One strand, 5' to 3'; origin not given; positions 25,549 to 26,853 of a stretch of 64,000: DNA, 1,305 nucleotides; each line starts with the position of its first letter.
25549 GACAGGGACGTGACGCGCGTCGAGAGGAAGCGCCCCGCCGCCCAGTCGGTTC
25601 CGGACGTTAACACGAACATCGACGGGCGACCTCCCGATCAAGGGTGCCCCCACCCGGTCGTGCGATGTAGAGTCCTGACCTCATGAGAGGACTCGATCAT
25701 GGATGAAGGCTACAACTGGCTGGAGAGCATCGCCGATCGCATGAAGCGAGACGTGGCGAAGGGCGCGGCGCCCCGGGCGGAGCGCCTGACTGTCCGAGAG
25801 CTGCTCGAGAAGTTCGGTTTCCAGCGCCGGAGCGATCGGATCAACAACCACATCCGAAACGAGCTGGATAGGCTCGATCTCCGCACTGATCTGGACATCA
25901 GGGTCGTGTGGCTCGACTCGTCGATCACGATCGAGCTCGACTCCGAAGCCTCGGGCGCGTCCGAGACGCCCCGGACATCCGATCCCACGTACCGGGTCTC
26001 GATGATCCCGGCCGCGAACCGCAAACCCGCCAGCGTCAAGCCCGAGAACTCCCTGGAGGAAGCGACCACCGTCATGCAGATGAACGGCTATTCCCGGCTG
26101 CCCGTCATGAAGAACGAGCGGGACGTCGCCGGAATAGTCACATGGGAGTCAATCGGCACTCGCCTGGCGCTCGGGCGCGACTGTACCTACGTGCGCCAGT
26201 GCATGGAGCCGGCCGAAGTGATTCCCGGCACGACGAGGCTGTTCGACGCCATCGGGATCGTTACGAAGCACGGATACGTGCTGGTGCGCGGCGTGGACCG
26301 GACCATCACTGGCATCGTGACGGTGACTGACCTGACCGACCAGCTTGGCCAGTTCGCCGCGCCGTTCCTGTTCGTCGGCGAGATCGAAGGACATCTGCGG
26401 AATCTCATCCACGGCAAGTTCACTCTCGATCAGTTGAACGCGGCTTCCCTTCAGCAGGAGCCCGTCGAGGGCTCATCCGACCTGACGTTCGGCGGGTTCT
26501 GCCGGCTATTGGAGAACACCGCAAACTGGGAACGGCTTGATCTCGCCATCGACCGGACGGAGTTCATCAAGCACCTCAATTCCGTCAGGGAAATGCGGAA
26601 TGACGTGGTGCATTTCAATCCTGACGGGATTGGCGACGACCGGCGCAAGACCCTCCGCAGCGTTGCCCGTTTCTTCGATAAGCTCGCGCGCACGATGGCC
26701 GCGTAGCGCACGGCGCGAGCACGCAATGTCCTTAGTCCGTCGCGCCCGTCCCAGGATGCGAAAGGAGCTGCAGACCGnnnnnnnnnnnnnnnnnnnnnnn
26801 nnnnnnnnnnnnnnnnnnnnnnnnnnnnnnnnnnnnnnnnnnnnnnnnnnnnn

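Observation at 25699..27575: Uncharacterised two-gene cassette: CBS-pair/HEPN(Swt1-like) protein plus EEP-family nuclease, a candidate defence or abortive-infection system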

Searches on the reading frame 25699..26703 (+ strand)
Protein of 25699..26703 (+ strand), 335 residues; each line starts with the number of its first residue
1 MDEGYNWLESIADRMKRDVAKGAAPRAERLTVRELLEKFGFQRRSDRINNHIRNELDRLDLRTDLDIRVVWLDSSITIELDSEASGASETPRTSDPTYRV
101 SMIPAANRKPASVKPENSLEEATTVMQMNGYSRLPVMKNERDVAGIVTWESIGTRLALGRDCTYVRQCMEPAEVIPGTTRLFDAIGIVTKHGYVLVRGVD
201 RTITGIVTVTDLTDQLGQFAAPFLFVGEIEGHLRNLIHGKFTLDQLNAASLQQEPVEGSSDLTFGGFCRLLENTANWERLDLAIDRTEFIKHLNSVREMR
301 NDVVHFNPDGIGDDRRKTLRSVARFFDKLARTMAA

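Call 3: search_protein_families(library=pfam, proteins=[window:25699-26703:+], max_evalue=1)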
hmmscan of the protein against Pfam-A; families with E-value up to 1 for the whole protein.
window:25699-26703:+ (335 aa): 2 families
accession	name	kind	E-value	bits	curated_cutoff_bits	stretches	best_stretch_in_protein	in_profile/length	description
PF00571.33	CBS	-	2.7e-13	50.5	24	2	107-151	6-50/57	CBS domain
PF00392.27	GntR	-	0.045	13.9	27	1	9-43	3-38/64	Bacterial regulatory proteins, gntR family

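Call 4: search_protein_families(library=padloc, proteins=[window:25699-26703:+], max_evalue=1)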
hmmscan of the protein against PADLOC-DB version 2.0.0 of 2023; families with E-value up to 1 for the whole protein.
window:25699-26703:+ (335 aa): 0 families

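Call 5: search_protein_families(library=ncbifam, proteins=[window:25699-26703:+], max_evalue=1)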
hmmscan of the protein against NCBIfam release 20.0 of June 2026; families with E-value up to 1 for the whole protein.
window:25699-26703:+ (335 aa): 11 families
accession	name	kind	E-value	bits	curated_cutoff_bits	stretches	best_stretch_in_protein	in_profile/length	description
NF053863.1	DS11_antiphage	equivalog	2.5e-98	328.9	260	1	33-326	1-305/305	CBS domain-containing anti-phage protein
NF041630.1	CBS_CbpB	equivalog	4.3e-07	29.9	125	1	102-210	15-129/143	cyclic-di-AMP-binding protein CbpB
TIGR01302.1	IMP_dehydrog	equivalog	0.00071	18.6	481.5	1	109-214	89-198/450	IMP dehydrogenase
TIGR01137.1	cysta_beta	equivalog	0.0012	17.7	510.25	1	108-213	346-453/457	cystathionine beta-synthase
NF011443.0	PRK14869.1-5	equivalog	0.0013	17.3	335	1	106-154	75-123/546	putative manganese-dependent inorganic diphosphatase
NF041552.1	TF_PrdR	equivalog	0.0032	15.8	795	1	105-195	75-157/577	sigma-54 dependent transcriptional regulator PrdR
TIGR01186.1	proV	subfamily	0.023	13.8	326.6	1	106-216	248-357/363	betaine/proline/choline family ABC transporter ATP-binding protein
NF011440.0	PRK14869.1-2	equivalog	0.034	12.8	746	1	108-155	75-122/541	putative manganese-dependent inorganic diphosphatase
NF038279.1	TF_CBS_SpxR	exception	0.12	11.1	600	1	105-153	254-302/427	CBS-HotDog domain-containing transcription factor SpxR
NF053603.1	HhpR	exception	0.14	11.4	520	1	108-153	69-114/282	CBS domain-containing high hydrostatic pressure regulator HhpR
NF011441.0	PRK14869.1-3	equivalog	0.24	9.9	753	1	111-152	79-120/548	putative manganese-dependent inorganic diphosphatase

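Call 9: find_homologous_proteins(query=window:25699-26703:+, max_evalue=0.00001)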
Query window:25699-26703:+ (335 aa): 724 proteins with E <= 0.00001 among 3969 candidates; the best 120 are listed.
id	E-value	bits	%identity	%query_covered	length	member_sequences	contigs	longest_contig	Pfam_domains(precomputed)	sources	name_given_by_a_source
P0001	6.4e-207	704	94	100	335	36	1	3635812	PF00571.34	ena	-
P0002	4.7e-177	606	79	100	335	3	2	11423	PF00571.34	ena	-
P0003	5.8e-177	606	82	100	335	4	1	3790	PF00571.34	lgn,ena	-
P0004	6.8e-174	596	80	100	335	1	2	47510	PF00571.34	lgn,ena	-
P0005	8.0e-174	595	78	100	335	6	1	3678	PF00571.34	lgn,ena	-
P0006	9.3e-174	595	80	100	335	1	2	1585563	PF00571.34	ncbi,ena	-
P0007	2.9e-173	594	78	100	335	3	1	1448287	PF00571.34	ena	-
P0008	7.6e-172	589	77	100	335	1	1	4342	PF00571.34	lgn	-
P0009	1.1e-169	582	76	100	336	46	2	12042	PF00571.34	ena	-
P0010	1.8e-168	578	75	100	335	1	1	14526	PF00571.34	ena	-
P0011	2.9e-168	577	76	100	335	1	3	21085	PF00571.34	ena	-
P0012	2.9e-168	577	74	100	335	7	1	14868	PF00571.34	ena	-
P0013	4.6e-168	576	76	100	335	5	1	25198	PF00571.34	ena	-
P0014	5.6e-167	573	75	100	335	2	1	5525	PF00571.34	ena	-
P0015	3.1e-166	570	75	100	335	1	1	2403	PF00571.34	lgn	-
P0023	8.7e-157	539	73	100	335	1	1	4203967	PF00571.34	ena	-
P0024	1.2e-156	539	71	100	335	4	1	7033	PF00571.34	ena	-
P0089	1.6e-119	417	70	79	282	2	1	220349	PF00571.34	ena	-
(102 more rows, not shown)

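Call 13: find_related_loci(query=A1, collection=genome_contigs, flank=6000)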
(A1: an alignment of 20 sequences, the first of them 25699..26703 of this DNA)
Query A1 (335 aa) in genome_contigs; peptide patterns used: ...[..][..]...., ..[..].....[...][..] (x = any residue, [..] = any of these).
197 stretches matched a pattern; 162 encode a relative of the query (tblastn E <= 1e-3); the best 80 are kept; 80 distinct loci.
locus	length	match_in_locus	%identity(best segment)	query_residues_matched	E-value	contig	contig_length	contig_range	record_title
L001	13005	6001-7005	95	1-335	0e+0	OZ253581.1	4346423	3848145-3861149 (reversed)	MAG: Vicinamibacterales bacterium isolate ea6a457f-ca14-4499-b623-59ce1cb781d9 genome assembly, chromosome: 1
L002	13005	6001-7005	76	1-335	2e-176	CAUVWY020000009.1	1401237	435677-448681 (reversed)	MAG: Terriglobia bacterium isolate da684f1c-8089-4822-b481-c482b3163bd6 genome assembly, contig: contig_9, whole genome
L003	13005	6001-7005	75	1-335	1e-175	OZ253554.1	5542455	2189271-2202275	MAG: Terriglobia bacterium isolate 396977cd-f3bc-4a7a-a902-c7514da379ca genome assembly, chromosome: 1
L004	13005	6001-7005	77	1-335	4e-176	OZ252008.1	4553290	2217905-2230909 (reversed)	MAG: Vicinamibacterales bacterium isolate ab35155b-1746-435f-90be-ea23bd168454 genome assembly, chromosome: 1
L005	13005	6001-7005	64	1-335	7e-146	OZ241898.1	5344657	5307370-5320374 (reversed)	MAG: Vicinamibacterales bacterium isolate 479fc26a-c5fd-4f96-80c2-dbb1f079bd2a genome assembly, chromosome: 1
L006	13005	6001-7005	66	1-335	7e-144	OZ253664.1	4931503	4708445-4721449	MAG: Vicinamibacterales bacterium isolate a9dab573-4f8c-481d-bf6a-234275a50d18 genome assembly, chromosome: 1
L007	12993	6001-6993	63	1-331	2e-142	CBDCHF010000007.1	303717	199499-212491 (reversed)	MAG: Vicinamibacterales bacterium isolate 98a3bb7b-36bc-46c5-b0ea-6a1611218d7a genome assembly, contig: contig_7, whole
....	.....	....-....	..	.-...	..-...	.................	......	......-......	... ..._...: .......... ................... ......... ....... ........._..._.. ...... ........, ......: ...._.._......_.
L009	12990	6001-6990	64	1-330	3e-141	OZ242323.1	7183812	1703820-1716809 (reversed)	MAG: Vicinamibacterales bacterium isolate 8c3855b2-ceca-4187-9ff2-440907630a03 genome assembly, chromosome: 1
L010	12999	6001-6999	58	1-331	4e-133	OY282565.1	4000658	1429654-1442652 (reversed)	MAG: uncultured Dehalococcoidia bacterium genome assembly, chromosome: 1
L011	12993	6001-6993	58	3-331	3e-128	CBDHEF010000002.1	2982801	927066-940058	MAG: Dehalococcoidia bacterium isolate e9382ad7-4ca3-4796-a74a-760c8ad60130 genome assembly, contig: contig_2, whole gen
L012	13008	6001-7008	57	1-334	2e-126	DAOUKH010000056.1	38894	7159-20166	MAG TPA_asm: Dehalococcoidia bacterium isolate S5_318 k113_114856, whole genome shotgun sequence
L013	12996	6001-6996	56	4-330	3e-126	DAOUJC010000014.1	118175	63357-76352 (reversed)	MAG TPA_asm: Dehalococcoidia bacterium isolate S32_241 k113_4480154, whole genome shotgun sequence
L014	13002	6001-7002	55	3-334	6e-126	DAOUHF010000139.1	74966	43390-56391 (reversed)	MAG TPA_asm: Dehalococcoidia bacterium isolate S1_43 k129_433625, whole genome shotgun sequence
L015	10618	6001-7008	53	1-334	3e-122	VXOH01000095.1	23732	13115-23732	MAG: Chloroflexi bacterium isolate SB0662_bin_28 NODE_2035_length_23732_cov_36.910250, whole genome shotgun sequence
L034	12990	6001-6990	44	3-331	1e-92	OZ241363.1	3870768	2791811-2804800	MAG: Thermoanaerobaculia bacterium isolate de5f37eb-6fa9-41ea-8e58-9d05c82dbc85 genome assembly, chromosome: 1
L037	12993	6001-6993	43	3-331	1e-91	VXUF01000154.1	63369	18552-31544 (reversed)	MAG: Holophagales bacterium isolate SB0666_bin_22 NODE_165_length_63369_cov_6.905171, whole genome shotgun sequence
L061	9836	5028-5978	47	8-329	7e-85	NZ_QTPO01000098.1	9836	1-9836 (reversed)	Burkholderia sp. Bp9143 BURSP-Bp9143-2809P1S1-EN-PRI-2017-064-DW_S40_303, whole genome shotgun sequence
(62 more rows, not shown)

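Call 19: predict_structure(alignment_id=A1)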
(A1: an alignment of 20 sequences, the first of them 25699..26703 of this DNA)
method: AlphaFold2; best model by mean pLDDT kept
length: 335 residues; sequences in the alignment: 20
mean_pLDDT: 84.3   pTM: 0.52
mean pLDDT of the five models: 84.3, 83.1, 82.4, 80.0, 78.1
residues with pLDDT >= 90: 115; 70-90: 191; 50-70: 16; < 50: 13
segments of 3 or more residues with pLDDT < 50: 83-95
pLDDT, mean of each block of 10 residues (from residue 1): 88 89 85 90 80 89 77 83 45 57 89 95 92 91 93 91 92 92 86 90 90 80 86 86 88 76 88 89 87 88 68 84 86 69
secondary structure, 60 per line:
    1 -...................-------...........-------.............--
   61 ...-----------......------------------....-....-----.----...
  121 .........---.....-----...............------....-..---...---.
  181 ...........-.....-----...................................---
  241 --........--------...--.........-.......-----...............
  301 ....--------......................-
elements in order: H2-20 E28-31 H32-38 H46-58 E61-63 E75-80 H104-107 H119-129 E133-137 E143-148 H149-157 E174-176 H181-191 E193-197 E203-208 H209-237 H243-250 H264-272 H274-280 H286-304 H313-334

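Call 23: fold_search(model_id=the predicted structure, library=pdb)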
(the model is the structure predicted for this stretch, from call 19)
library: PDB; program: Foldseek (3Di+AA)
matches with E <= 10: 642; with E <= 0.001: 326
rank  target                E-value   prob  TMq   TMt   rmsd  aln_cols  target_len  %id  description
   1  3lfr_A                5.5e-08  1.00  0.32  0.79   2.7       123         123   22  The Crystal Structure of a CBS Domain from a Putative Metal Ion Transporter Bound to AMP from Pseudomonas syringae to  (released 2010-01-26)
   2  3lfr_B                6.9e-08  1.00  0.30  0.73   2.9       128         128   21  The Crystal Structure of a CBS Domain from a Putative Metal Ion Transporter Bound to AMP from Pseudomonas syringae to  (released 2010-01-26)
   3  5yz2_A                1.3e-07  1.00  0.32  0.77   2.6       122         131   18  the cystathionine-beta-synthase (CBS) domain of magnesium and cobalt efflux protein CorC in complex with both C2'- and (released 2018-05-30)
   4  5yz2_B                1.3e-07  1.00  0.32  0.74   2.6       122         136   18  the cystathionine-beta-synthase (CBS) domain of magnesium and cobalt efflux protein CorC in complex with both C2'- and (released 2018-05-30)
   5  7cfh_B                1.7e-07  1.00  0.32  0.60   2.5       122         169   16  Structure of the CBS domain of the bacterial CNNM/CorC family Mg2+ transporter (released 2021-02-24)
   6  3nqr_D                1.8e-07  1.00  0.32  0.80   2.6       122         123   18  A putative CBS domain-containing protein from Salmonella typhimurium LT2 (released 2010-08-25)
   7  3lv9                  2.0e-07  1.00  0.31  0.72   3.2       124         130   16  Crystal structure of CBS domain of a putative transporter from Clostridium difficile 630 (released 2010-03-09)
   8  3nqr_C                2.6e-07  1.00  0.32  0.78   2.8       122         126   18  A putative CBS domain-containing protein from Salmonella typhimurium LT2 (released 2010-08-25)
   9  7msu                  4.0e-07  1.00  0.32  0.80   2.3       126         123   17  Crystal structure of an archaeal CNNM, MtCorB, CBS-pair domain in complex with Mg2+-ATP (released 2021-06-16)
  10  7cfk_B                4.5e-07  1.00  0.31  0.60   3.0       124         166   17  Structure of the CBS domain of the bacterial CNNM/CorC family Mg2+ transporter in complex with the novel inhibitor IGN (released 2021-04-21)
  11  3nqr_A                4.7e-07  1.00  0.32  0.81   2.6       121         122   18  A putative CBS domain-containing protein from Salmonella typhimurium LT2 (released 2010-08-25)
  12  3oi8_B                4.7e-07  1.00  0.30  0.62   3.0       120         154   18  The crystal structure of functionally unknown conserved protein domain from Neisseria meningitidis MC58 (released 2010-09-22)
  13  3oco_A                5.0e-07  1.00  0.32  0.72   2.8       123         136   17  The crystal structure of a Hemolysin-like protein containing CBS domain of Oenococcus oeni PSU (released 2010-10-06)
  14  4uuu_B                5.3e-07  1.00  0.33  0.72   2.2       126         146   20  1.7 A resolution structure of human cystathionine beta-synthase regulatory domain (del 516-525) in complex with SAM (released 2014-08-13)
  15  7m1u_A                5.3e-07  1.00  0.32  0.34   2.5       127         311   16  Crystal structure of an archaeal CNNM, MtCorB, R235L mutant with C-terminal deletion (released 2021-06-16)
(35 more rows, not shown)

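Call 33: find_encoding_contigs(protein=P0023, flank=6000, max_places=3)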
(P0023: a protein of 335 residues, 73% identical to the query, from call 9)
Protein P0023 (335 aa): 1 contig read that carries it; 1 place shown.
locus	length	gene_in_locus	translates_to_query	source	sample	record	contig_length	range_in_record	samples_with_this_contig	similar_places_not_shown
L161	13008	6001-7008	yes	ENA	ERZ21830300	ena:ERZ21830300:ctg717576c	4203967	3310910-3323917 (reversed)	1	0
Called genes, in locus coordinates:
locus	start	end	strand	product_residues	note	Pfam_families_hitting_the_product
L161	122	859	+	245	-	PF00702:Hydrolase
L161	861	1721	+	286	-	PF13748:ABC_membrane_3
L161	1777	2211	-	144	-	PF19545:DUF6069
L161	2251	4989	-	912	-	PF25873:WHD_MalT, PF17874:TPR_MalT, PF00196:GerE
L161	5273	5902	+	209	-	PF20347:DUF6642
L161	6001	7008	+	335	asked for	PF00571:CBS (faint)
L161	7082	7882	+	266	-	PF03372:Exo_endo_phos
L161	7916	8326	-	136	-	PF01850:PIN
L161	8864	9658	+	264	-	PF02567:PhzC-PhzF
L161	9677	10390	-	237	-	PF00702:Hydrolase, PF12710:HAD (weak), PF13419:HAD_2, PF13242:Hydrolase_like (weak)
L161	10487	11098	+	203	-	PF03551:PadR, PF10400:Vir_act_alpha_C (weak)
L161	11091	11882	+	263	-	-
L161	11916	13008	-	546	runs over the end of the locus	PF00501:AMP-binding, PF13193:AMP-binding_C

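Call 34: find_encoding_contigs(protein=P0089, flank=6000, max_places=3)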
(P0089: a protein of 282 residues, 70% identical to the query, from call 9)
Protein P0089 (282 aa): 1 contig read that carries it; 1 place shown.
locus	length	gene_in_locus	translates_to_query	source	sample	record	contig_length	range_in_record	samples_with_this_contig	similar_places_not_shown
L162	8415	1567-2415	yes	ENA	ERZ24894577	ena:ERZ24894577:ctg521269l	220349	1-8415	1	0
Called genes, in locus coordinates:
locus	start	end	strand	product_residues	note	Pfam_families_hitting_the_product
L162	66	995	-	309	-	PF00144:Beta-lactamase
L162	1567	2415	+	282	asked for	PF00571:CBS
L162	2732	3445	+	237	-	PF03372:Exo_endo_phos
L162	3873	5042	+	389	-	-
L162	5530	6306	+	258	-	-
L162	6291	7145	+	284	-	PF01370:Epimerase, PF04321:RmlD_sub_bind, PF13460:NAD_binding_10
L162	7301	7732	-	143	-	-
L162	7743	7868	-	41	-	-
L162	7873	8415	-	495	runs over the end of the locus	PF08811:DUF1800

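Call 35: find_encoding_contigs(protein=P0024, flank=6000, max_places=3)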
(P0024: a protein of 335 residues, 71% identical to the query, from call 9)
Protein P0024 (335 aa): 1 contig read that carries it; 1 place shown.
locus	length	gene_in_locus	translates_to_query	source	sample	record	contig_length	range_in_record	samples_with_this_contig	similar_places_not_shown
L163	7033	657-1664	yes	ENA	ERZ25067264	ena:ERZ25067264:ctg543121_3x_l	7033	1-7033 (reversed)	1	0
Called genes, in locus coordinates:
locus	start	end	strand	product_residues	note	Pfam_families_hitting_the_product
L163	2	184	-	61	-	?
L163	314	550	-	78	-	-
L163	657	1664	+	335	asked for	PF00571:CBS (weak)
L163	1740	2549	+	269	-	PF03372:Exo_endo_phos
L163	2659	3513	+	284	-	PF01073:3Beta_HSD (faint), PF01370:Epimerase, PF04321:RmlD_sub_bind (weak), PF13460:NAD_binding_10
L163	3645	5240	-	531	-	PF02720:DUF222, PF01844:HNH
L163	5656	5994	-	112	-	-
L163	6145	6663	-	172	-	-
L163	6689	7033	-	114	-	?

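Call 51: search_dna_similar(query=window:25699-26703:+, collection=plasmids, mode=protein, max_rows=15)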
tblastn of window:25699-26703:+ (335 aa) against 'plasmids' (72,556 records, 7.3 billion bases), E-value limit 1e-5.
Records with a match: 12; places in all: 13; records where one place covers at least 80% of the query: 3.
Best place of each record, by identity: <60% 12.
By first word of the organism name: Haloarcula 3; Halorubrum 2; Rhizobium 1; Escherichia 1; Methylobacterium 1; Halomicrobium 1; Natronococcus 1; Halobaculum 1; Streptomyces 1.
By predicted mobility (MOB-suite, as given by PLSDB): non-mobilizable 10; conjugative 1; mobilizable 1.
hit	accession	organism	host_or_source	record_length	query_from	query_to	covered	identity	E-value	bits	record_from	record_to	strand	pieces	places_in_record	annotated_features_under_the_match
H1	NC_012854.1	Rhizobium leguminosarum bv. trifolii WSM1325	-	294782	20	327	92%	37.6%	2e-62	221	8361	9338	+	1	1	CBS domain-containing protein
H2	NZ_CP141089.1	Escherichia coli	Homo sapiens,Infected Human Urine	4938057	30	325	88%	38.7%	5e-58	209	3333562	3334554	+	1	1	none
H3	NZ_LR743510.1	Methylobacterium bullatum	-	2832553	30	329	90%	36.6%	3e-56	204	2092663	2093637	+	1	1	none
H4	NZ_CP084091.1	Halomicrobium urmianum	cell culture,salt lake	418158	111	332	66%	27.9%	1e-9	67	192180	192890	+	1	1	CBS domain-containing protein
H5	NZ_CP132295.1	Natronococcus sp. AD-5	cell culture,sediment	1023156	97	328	69%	25.9%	3e-7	59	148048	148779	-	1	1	record has no annotation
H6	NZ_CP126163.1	Haloarcula pelagica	cell culture,sediment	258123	96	326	69%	25.6%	8e-6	55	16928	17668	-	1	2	hypothetical protein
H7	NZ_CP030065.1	Halorubrum sp. PV6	salt water,water sample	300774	96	326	69%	25.2%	9e-6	55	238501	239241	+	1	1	CBS domain-containing protein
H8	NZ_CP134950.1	Halobaculum sp. XH14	cell culture,sediment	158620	105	333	68%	24.7%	4e-7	59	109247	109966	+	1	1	CBS domain-containing protein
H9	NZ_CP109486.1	Streptomyces sp. NBC_01445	-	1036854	103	322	66%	25.6%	2e-8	63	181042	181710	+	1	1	record has no annotation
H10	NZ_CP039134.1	Haloarcula marismortui ATCC 43049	Cell culture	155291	105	333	68%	24.3%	3e-6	56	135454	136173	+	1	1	CBS domain-containing protein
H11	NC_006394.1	Haloarcula marismortui ATCC 43049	-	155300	105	333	68%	24.3%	3e-6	56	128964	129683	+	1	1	CBS domain-containing protein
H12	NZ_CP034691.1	Halorubrum sp. BOL3-1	-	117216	116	333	65%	25.4%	4e-8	62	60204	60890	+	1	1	CBS domain-containing protein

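Call 52: search_dna_similar(query=window:25699-26703:+, collection=phages, mode=protein, max_rows=10)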
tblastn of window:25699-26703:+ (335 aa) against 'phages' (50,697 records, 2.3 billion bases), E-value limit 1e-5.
No match.
